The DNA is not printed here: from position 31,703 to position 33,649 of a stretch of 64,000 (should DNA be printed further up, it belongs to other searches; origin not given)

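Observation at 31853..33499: Toxin-less YD-repeat protein encoded as the last gene of the Tad operon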

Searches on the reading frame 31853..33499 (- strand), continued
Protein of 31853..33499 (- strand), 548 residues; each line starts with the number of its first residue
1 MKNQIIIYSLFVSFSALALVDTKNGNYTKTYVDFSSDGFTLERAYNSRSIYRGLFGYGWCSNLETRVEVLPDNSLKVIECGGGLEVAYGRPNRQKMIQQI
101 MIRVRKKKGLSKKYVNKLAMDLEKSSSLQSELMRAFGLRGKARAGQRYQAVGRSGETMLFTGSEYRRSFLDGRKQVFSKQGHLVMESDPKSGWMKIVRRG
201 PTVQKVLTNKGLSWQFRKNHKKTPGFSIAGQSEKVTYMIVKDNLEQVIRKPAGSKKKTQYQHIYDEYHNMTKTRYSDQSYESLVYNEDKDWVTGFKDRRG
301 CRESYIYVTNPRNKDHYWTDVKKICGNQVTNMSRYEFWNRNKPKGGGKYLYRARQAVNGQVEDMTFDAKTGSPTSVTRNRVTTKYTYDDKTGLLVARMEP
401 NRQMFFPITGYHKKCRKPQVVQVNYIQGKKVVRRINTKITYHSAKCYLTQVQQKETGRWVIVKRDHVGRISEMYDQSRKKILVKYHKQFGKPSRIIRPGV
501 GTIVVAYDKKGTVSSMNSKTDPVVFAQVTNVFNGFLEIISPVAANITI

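Call 17: find_homologous_proteins(query=A2, max_evalue=0.001)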
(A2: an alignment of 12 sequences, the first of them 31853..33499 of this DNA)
Query A2 (12 sequences) (548 aa, profile of the alignment): 140 proteins with E <= 0.001 among 5221 candidates; the best 120 are listed.
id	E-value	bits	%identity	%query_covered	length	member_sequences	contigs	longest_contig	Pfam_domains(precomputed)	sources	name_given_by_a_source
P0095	9.2e-219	746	38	100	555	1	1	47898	PF20148.5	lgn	-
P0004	2.2e-212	725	57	100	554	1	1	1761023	PF20148.5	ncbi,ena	-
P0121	5.7e-205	700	31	100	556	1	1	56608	PF05593.20,PF25023.2,PF20148.5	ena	-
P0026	1.8e-202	692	55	99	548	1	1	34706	PF20148.5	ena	-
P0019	2.1e-202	692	54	100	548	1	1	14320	PF05593.20,PF20148.5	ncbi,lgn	-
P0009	2.1e-202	692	56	100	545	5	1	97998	PF05593.20,PF20148.5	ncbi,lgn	-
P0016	2.7e-202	691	54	100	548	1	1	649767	PF20148.5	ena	-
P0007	4.6e-202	691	57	100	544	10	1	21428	PF20148.5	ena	-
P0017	4.9e-202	690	54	100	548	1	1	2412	PF20148.5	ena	-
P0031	6.5e-202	690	53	100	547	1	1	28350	PF20148.5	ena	-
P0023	6.8e-202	690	54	99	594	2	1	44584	PF05593.20,PF20148.5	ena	-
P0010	7.7e-202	690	56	99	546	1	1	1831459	PF20148.5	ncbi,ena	-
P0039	8.3e-202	690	54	100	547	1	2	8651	PF05593.20,PF20148.5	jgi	-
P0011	1.6e-201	689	56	100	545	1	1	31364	PF20148.5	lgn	-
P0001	2.1e-201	688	87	100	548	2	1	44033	PF20148.5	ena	-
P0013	2.4e-201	688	55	100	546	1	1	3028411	PF20148.5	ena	-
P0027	3.6e-201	688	55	98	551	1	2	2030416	PF05593.20,PF20148.5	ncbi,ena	-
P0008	2.1e-200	685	57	97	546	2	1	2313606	PF05593.20,PF20148.5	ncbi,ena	-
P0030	2.1e-200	685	53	98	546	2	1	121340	PF20148.5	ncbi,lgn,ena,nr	ncbi:MAG: DUF6531 domain-containing protein [Bdellovibrionales bacterium]|nr:DUF6531 domain-containi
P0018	3.2e-200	684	55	99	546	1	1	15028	PF20148.5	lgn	-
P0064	2.5e-199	682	41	100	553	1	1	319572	PF20148.5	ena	-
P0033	2.6e-199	681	53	100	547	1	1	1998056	PF05593.20,PF20148.5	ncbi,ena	-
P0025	7.2e-199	680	55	100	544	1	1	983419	PF20148.5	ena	-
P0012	7.6e-199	680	56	100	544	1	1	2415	PF05593.20,PF20148.5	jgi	-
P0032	2.8e-198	678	55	97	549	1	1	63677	PF05593.20,PF20148.5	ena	-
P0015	4.6e-198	677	54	100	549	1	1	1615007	PF20148.5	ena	-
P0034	5.8e-198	677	55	98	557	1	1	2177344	PF05593.20,PF20148.5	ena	-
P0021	9.0e-198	676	54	100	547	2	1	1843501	PF20148.5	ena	-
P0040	1.0e-197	676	52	100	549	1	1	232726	PF05593.20,PF20148.5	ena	-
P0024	1.2e-197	676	55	100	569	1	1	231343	PF20148.5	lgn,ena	-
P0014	1.3e-197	676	54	100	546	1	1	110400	PF20148.5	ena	-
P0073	1.5e-197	676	39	100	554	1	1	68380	PF20148.5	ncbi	-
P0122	6.2e-197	674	32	99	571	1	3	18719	PF05593.20,PF20148.5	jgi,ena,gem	jgi:YD repeat-containing protein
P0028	7.4e-197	673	53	100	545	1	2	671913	PF20148.5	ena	-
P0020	8.8e-197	673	55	100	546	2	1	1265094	PF05593.20,PF20148.5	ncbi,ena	-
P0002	1.1e-196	673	86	100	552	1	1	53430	PF20148.5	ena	-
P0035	1.5e-196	672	54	98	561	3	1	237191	PF20148.5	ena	-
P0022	3.9e-196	671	55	100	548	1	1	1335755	PF20148.5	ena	-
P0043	2.3e-195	668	52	99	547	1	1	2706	PF05593.20,PF20148.5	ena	-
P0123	1.1e-194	666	35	98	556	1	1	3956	PF05593.20,PF20148.5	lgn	-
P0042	1.6e-194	666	53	99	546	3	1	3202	PF05593.20,PF20148.5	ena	-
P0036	3.8e-194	664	54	99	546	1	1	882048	PF05593.20,PF20148.5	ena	-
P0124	4.2e-194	664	34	97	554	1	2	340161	PF05593.20,PF20148.5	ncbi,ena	-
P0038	2.2e-193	662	55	98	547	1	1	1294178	PF20148.5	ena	-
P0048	4.7e-193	661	49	100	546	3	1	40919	PF05593.20,PF20148.5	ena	-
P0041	4.5e-192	658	52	100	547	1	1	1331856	PF05593.20,PF20148.5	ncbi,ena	-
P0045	8.1e-192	657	52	98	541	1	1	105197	PF20148.5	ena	-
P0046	1.2e-191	656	51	99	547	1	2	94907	PF05593.20,PF20148.5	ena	-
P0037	6.5e-191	654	55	97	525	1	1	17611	PF05593.20,PF20148.5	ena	-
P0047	1.7e-190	652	51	100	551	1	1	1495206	PF05593.20,PF20148.5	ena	-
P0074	1.8e-190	652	39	99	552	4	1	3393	PF20148.5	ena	-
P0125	2.9e-190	652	34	99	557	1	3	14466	PF05593.20,PF20148.5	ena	-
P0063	3.2e-190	651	40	99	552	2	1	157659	PF20148.5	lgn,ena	-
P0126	5.2e-190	651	36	97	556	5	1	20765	PF05593.20,PF20148.5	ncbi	-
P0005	8.5e-189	647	58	98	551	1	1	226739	PF20148.5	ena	-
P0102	8.6e-188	643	38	99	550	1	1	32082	PF20148.5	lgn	-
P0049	1.7e-187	643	50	99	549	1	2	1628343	PF05593.20,PF20148.5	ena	-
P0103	2.9e-187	642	36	98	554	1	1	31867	PF20148.5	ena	-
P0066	3.9e-187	641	38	99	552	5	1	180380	PF20148.5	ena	-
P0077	3.9e-187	641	40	100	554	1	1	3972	PF20148.5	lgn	-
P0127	3.0e-186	638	34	99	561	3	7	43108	PF20148.5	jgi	jgi:YD repeat-containing protein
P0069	7.9e-186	637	41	100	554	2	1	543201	PF20148.5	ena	-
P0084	1.0e-185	637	41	100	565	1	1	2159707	PF20148.5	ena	-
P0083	1.5e-185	636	38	100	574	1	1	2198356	PF20148.5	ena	-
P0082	2.8e-185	635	39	100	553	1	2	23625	PF20148.5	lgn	-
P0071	5.6e-185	634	42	100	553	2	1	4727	PF20148.5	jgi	-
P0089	1.8e-184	632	40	97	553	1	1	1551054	PF20148.5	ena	-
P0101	3.1e-184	632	39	99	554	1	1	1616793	PF05593.20,PF20148.5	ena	-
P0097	3.6e-184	631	38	100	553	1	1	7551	PF20148.5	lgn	-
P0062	4.9e-184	631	41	100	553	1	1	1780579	PF20148.5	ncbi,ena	-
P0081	1.9e-183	629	40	100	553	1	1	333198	PF20148.5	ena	-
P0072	2.5e-183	629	40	100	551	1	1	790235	PF20148.5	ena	-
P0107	4.0e-183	628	39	100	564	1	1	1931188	PF20148.5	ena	-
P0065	4.2e-183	628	39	100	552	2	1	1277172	PF20148.5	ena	-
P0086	5.1e-183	628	40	100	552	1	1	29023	PF20148.5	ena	-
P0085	6.5e-183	627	39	97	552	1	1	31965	PF20148.5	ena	-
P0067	6.8e-183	627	40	100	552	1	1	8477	PF20148.5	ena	-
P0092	2.3e-182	626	39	100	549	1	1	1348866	PF05593.20,PF20148.5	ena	-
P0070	3.2e-182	625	40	100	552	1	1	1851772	PF20148.5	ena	-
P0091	5.3e-182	624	39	100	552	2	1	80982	PF20148.5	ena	-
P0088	6.4e-182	624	40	99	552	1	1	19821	PF20148.5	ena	-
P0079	6.4e-182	624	39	100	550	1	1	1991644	PF20148.5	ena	-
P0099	1.3e-181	623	38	100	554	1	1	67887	PF20148.5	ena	-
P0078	1.4e-181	623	40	100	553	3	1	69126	PF20148.5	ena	-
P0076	8.1e-181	620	39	99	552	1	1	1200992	PF20148.5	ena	-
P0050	1.8e-180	619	49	99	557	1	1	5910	PF05593.20,PF20148.5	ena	-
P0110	2.0e-180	619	38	100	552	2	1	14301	PF20148.5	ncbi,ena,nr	ncbi:MAG: DUF6531 domain-containing protein [Oligoflexia bacterium]|nr:DUF6531 domain-containing pro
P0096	6.2e-180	618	38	97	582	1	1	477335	PF20148.5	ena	-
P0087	6.3e-180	617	40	99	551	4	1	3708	PF20148.5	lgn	-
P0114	9.0e-180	617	39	97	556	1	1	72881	PF20148.5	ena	-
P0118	1.1e-179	617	36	99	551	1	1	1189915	PF20148.5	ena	-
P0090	2.7e-179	615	40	100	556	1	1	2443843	PF20148.5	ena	-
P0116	4.0e-179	615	39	99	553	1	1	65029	PF05593.20,PF20148.5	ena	-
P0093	4.5e-179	615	37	100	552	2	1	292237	PF20148.5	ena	-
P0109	8.9e-179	614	38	100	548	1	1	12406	PF20148.5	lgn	-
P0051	1.1e-178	613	49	99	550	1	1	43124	PF05593.20,PF20148.5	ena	-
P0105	3.0e-178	612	38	100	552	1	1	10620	PF20148.5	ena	-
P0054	4.0e-178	612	48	100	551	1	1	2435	PF20148.5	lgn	-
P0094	7.8e-178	611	40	100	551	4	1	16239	PF20148.5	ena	-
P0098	1.1e-177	610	38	100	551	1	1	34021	PF20148.5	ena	-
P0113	2.8e-177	609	39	100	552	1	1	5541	PF20148.5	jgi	-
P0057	4.4e-177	608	48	99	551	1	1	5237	PF20148.5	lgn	-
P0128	8.1e-177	607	36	97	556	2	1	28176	PF20148.5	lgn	-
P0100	1.0e-176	607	39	100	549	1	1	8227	PF20148.5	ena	-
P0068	4.2e-176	605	39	100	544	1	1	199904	PF20148.5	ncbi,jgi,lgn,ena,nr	ncbi:MAG: hypothetical protein GDA46_00735 [Bdellovibrionales bacterium]|nr:hypothetical protein [Bd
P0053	4.5e-176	605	49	98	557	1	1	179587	PF05593.20,PF20148.5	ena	-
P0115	1.2e-175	603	39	100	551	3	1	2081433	PF20148.5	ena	-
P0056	1.4e-175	603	48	97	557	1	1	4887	PF05593.20,PF25023.2,PF20148.5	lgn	-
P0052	6.0e-175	601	49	100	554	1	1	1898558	PF05593.20,PF20148.5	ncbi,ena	-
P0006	9.0e-175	600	55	99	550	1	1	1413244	PF20148.5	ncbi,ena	-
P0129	1.1e-172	594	38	100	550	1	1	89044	PF20148.5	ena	-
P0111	3.0e-172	592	39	99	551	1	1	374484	PF20148.5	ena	-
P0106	3.7e-172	592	40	97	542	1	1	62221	PF20148.5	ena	-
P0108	1.1e-171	590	39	100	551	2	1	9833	PF20148.5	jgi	-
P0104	3.4e-171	589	39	100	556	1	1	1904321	PF20148.5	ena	-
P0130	9.7e-171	587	38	100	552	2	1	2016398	PF05593.20,PF20148.5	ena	-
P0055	5.0e-170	585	47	99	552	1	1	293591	PF05593.20,PF20148.5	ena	-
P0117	6.2e-170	585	39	98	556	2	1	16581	PF20148.5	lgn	-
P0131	8.1e-169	581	38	92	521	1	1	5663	PF20148.5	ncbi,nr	ncbi:MAG: DUF6531 domain-containing protein, partial [Bdellovibrionaceae bacterium]|nr:DUF6531 domai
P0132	8.1e-169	581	37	99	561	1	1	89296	PF20148.5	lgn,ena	-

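Call 19: search_solved_structures(query=A2, max_evalue=1, show_alignments=1)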
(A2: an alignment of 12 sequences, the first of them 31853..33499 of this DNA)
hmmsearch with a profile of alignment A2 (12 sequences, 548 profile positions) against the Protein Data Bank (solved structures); distinct sequences matched with E-value up to 1: 24.
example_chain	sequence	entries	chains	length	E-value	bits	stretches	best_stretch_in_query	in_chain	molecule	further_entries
8qja_A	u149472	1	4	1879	4.5e-17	65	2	184-316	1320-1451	Putative type VI secretion system YD repeat-containing Rhs element Vgr protein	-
8qjb_A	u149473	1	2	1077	1.6e-16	63.2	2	200-292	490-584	T6SS-associated Rhs core domain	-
8qjd_A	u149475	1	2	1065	3.2e-16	62.2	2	200-292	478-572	Salmonella bongori Rhs core domain (residues 360-1420)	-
8qjc_A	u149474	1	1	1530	2.3e-15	59.4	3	200-292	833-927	T6SS-associated Rhs core and toxin domain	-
8uxt_A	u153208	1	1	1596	1.2e-14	57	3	182-314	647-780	Tse15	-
8uy4_A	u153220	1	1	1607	1.3e-14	56.9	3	182-295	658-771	Tse15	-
7pq5_L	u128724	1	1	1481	1.4e-14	56.8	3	186-291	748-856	Tre23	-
7q97_A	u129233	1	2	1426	5.1e-14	54.9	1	172-277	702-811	Rhs family protein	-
8h8a_A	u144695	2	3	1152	7e-14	54.5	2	186-471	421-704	Putative Rhs-family protein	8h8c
8h8b_A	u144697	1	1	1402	2.7e-11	46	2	186-471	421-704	Putative Rhs-family protein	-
9ifo_A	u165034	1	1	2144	2.3e-10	42.9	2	185-296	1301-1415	Teneurin-Like Protein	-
9pt5_A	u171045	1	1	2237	2.8e-10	42.6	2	185-296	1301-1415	Teneurin-like protein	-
6vhh_A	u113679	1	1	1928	7.3e-08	34.6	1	386-522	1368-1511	Teneurin-2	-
6cmx_A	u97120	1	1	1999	7.7e-08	34.5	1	386-522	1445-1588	Teneurin-2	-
9g42_A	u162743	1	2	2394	1.1e-07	34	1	385-522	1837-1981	Teneurin transmembrane protein 2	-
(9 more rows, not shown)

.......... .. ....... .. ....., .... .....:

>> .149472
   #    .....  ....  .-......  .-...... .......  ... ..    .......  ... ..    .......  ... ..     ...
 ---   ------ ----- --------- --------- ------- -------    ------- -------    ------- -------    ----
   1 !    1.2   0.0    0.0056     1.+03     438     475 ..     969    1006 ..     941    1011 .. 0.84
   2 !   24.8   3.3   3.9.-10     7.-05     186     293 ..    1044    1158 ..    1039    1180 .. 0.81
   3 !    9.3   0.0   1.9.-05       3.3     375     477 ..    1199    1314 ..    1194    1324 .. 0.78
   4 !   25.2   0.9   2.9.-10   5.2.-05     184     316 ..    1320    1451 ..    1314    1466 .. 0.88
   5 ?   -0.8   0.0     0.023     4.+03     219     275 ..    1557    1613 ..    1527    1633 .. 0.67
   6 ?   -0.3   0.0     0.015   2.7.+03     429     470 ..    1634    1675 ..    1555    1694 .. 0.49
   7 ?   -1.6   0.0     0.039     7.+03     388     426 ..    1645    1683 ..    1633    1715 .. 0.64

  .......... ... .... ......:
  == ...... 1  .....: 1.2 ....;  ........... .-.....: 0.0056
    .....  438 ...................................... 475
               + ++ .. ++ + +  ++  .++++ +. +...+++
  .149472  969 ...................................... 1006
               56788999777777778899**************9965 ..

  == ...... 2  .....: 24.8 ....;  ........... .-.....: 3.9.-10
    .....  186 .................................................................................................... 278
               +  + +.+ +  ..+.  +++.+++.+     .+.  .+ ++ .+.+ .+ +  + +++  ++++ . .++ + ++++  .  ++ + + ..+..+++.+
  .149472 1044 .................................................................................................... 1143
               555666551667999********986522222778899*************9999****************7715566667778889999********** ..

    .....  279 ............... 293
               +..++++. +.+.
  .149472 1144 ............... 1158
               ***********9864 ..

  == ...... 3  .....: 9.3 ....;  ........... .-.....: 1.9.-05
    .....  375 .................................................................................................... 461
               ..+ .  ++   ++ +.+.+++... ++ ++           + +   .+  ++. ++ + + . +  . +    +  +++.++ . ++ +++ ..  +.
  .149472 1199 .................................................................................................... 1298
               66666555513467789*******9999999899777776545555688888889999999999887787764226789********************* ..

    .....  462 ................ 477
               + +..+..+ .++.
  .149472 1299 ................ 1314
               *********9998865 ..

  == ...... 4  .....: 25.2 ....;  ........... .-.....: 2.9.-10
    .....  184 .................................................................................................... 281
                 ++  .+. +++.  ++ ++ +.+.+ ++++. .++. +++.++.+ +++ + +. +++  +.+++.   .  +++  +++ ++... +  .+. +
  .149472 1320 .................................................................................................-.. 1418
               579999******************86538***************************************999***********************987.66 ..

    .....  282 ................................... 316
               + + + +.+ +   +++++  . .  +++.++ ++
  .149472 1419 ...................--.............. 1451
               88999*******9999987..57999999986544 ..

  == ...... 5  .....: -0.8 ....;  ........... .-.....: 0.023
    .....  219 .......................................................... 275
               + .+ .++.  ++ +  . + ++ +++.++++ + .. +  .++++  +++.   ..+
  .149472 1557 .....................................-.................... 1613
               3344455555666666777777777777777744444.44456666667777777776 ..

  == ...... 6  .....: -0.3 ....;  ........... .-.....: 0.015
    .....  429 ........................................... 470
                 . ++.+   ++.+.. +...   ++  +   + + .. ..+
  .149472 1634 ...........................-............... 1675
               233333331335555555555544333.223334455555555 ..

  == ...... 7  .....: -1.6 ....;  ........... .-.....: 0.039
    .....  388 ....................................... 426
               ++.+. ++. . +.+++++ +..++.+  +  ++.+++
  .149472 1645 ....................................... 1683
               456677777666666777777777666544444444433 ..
